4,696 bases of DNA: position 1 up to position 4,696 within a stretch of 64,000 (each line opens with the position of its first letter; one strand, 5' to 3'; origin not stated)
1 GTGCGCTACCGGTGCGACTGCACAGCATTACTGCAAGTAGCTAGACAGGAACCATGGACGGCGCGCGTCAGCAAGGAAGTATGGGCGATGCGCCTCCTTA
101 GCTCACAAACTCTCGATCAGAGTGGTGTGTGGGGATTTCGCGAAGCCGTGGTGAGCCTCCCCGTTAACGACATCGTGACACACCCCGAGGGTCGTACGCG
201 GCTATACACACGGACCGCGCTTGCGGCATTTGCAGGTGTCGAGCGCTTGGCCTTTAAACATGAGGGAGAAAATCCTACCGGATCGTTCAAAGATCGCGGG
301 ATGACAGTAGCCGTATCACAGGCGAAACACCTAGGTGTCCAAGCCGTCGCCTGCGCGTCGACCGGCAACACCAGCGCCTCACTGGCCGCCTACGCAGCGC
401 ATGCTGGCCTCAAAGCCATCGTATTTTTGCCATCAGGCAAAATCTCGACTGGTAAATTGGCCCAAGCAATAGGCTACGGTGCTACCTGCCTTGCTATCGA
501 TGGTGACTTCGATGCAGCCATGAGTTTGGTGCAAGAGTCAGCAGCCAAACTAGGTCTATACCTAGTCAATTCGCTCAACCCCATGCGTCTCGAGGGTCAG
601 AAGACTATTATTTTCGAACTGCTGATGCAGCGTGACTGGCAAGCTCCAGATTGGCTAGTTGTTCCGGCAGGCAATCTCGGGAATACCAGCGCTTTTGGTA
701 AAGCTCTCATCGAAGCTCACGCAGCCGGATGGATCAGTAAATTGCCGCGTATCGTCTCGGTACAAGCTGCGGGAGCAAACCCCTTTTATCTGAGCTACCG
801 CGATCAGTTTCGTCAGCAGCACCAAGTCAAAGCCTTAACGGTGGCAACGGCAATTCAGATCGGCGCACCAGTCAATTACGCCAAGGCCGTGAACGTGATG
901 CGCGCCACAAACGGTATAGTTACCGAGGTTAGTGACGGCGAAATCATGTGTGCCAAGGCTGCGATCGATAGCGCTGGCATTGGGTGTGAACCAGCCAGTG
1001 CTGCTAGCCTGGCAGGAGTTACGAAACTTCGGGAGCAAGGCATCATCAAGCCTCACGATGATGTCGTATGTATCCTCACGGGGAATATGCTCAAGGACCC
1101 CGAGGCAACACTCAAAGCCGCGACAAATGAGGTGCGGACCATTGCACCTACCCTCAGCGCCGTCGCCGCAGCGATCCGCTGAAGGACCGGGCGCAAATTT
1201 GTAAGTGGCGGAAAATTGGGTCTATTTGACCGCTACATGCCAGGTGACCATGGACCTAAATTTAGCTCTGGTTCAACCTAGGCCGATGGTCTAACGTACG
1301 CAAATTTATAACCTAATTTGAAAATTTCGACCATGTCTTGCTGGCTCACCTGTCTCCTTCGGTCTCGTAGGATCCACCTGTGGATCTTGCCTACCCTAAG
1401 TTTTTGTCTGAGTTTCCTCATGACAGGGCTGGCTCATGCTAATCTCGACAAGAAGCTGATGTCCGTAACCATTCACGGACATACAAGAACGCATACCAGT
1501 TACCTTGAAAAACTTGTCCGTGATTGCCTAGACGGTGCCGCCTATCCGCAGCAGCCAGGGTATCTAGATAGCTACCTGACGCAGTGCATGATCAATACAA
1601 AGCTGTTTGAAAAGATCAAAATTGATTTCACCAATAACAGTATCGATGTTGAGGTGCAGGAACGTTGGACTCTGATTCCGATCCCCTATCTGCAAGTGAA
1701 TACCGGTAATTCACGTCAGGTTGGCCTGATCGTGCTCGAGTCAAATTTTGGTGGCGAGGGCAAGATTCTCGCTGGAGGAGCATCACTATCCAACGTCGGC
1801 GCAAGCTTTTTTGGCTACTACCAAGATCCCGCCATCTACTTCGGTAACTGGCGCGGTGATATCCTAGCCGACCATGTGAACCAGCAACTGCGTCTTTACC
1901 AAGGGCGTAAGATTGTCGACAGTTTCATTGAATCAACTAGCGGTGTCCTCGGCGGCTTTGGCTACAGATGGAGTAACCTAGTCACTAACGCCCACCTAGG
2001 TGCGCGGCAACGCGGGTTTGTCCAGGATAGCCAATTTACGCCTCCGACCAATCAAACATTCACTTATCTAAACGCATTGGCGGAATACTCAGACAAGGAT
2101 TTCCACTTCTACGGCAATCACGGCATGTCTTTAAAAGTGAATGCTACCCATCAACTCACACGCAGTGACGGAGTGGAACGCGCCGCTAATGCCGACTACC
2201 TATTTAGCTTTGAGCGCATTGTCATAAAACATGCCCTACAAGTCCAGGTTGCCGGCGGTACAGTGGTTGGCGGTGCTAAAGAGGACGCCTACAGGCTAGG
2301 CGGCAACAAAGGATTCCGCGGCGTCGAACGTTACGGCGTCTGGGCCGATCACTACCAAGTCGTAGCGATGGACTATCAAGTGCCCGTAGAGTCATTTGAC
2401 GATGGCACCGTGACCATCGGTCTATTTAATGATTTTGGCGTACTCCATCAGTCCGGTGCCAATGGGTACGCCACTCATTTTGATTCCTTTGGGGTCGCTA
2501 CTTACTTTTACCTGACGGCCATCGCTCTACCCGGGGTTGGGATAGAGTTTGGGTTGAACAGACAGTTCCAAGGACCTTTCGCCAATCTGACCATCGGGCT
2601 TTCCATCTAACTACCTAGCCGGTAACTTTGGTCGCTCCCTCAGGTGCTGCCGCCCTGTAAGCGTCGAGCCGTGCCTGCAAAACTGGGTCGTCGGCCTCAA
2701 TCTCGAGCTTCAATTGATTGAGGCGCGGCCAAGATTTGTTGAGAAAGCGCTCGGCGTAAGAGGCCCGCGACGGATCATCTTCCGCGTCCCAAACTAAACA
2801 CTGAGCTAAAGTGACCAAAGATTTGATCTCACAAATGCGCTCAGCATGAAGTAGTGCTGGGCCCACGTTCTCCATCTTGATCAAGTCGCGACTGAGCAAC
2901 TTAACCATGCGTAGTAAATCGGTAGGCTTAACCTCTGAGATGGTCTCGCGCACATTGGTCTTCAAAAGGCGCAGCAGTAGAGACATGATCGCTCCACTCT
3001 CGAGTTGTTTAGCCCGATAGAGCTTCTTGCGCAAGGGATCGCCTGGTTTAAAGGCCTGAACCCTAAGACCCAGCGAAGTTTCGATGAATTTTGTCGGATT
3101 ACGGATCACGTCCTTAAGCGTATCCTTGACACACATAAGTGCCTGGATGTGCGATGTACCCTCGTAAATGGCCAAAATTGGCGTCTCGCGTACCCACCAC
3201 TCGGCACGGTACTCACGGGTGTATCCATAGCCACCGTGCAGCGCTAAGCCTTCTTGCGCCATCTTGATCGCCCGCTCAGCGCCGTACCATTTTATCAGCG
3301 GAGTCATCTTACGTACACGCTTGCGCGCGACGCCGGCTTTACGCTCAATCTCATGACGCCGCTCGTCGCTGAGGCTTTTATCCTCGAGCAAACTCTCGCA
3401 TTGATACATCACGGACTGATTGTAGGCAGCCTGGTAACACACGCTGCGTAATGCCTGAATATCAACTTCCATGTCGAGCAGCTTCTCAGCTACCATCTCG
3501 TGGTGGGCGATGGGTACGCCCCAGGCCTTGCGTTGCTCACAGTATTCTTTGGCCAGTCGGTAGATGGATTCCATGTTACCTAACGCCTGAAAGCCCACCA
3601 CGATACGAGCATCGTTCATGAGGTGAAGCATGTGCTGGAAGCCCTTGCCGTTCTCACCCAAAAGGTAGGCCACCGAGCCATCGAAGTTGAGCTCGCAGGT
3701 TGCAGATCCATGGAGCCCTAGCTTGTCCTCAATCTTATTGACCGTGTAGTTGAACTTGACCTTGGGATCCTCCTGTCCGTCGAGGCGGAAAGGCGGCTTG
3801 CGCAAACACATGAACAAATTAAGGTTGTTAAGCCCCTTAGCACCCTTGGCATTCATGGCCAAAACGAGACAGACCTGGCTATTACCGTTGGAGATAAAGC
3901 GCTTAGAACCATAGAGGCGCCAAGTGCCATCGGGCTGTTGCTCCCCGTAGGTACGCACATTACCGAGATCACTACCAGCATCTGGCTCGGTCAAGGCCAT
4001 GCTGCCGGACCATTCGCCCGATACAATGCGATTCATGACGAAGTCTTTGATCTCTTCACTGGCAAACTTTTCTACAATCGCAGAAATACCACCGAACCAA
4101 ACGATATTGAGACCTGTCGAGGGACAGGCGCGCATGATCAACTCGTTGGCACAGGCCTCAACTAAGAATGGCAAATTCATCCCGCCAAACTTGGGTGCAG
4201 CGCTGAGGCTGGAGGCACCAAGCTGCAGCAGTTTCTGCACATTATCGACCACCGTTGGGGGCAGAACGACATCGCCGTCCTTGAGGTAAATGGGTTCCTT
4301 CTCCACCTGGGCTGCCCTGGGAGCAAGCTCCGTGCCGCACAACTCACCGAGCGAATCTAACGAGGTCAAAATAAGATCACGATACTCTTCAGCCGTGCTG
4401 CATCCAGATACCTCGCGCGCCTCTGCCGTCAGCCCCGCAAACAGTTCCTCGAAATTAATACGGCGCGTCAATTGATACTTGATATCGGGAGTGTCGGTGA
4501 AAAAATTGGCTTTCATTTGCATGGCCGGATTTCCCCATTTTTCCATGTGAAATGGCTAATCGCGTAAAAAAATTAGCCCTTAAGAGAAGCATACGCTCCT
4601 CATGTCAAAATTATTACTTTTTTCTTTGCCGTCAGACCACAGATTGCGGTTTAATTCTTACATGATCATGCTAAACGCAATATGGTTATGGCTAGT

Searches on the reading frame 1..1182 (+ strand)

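Call 8: search_protein_families(library=pfam, proteins=[window:1-1182:+], max_evalue=0.001)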
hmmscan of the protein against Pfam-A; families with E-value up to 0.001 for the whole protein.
window:1-1182:+ (393 aa): 1 family
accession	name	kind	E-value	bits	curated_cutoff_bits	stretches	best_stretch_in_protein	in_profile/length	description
PF00291.31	PALP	-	9e-64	216.1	35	1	60-361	2-295/295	Pyridoxal-phosphate dependent enzyme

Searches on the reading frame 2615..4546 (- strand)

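Call 8: search_protein_families(library=pfam, proteins=[window:2615-4546:-], max_evalue=0.001)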
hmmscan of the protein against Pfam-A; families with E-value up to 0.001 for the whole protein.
window:2615-4546:- (643 aa): 4 families
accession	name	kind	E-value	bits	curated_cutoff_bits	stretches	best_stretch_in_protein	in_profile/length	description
PF00441.29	Acyl-CoA_dh_1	-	3.8e-31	108.7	22.4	2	300-378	1-79/150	Acyl-CoA dehydrogenase, C-terminal domain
PF02770.24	Acyl-CoA_dh_M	-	1.9e-14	54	33.3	1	182-289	1-95/97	Acyl-CoA dehydrogenase, middle domain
PF02771.21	Acyl-CoA_dh_N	-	4.5e-08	33.9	22.9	1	65-178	10-113/113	Acyl-CoA dehydrogenase, N-terminal domain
PF08028.16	Acyl-CoA_dh_2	-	4.4e-06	27.5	22.7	1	316-465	2-133/134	Acyl-CoA dehydrogenase, C-terminal domain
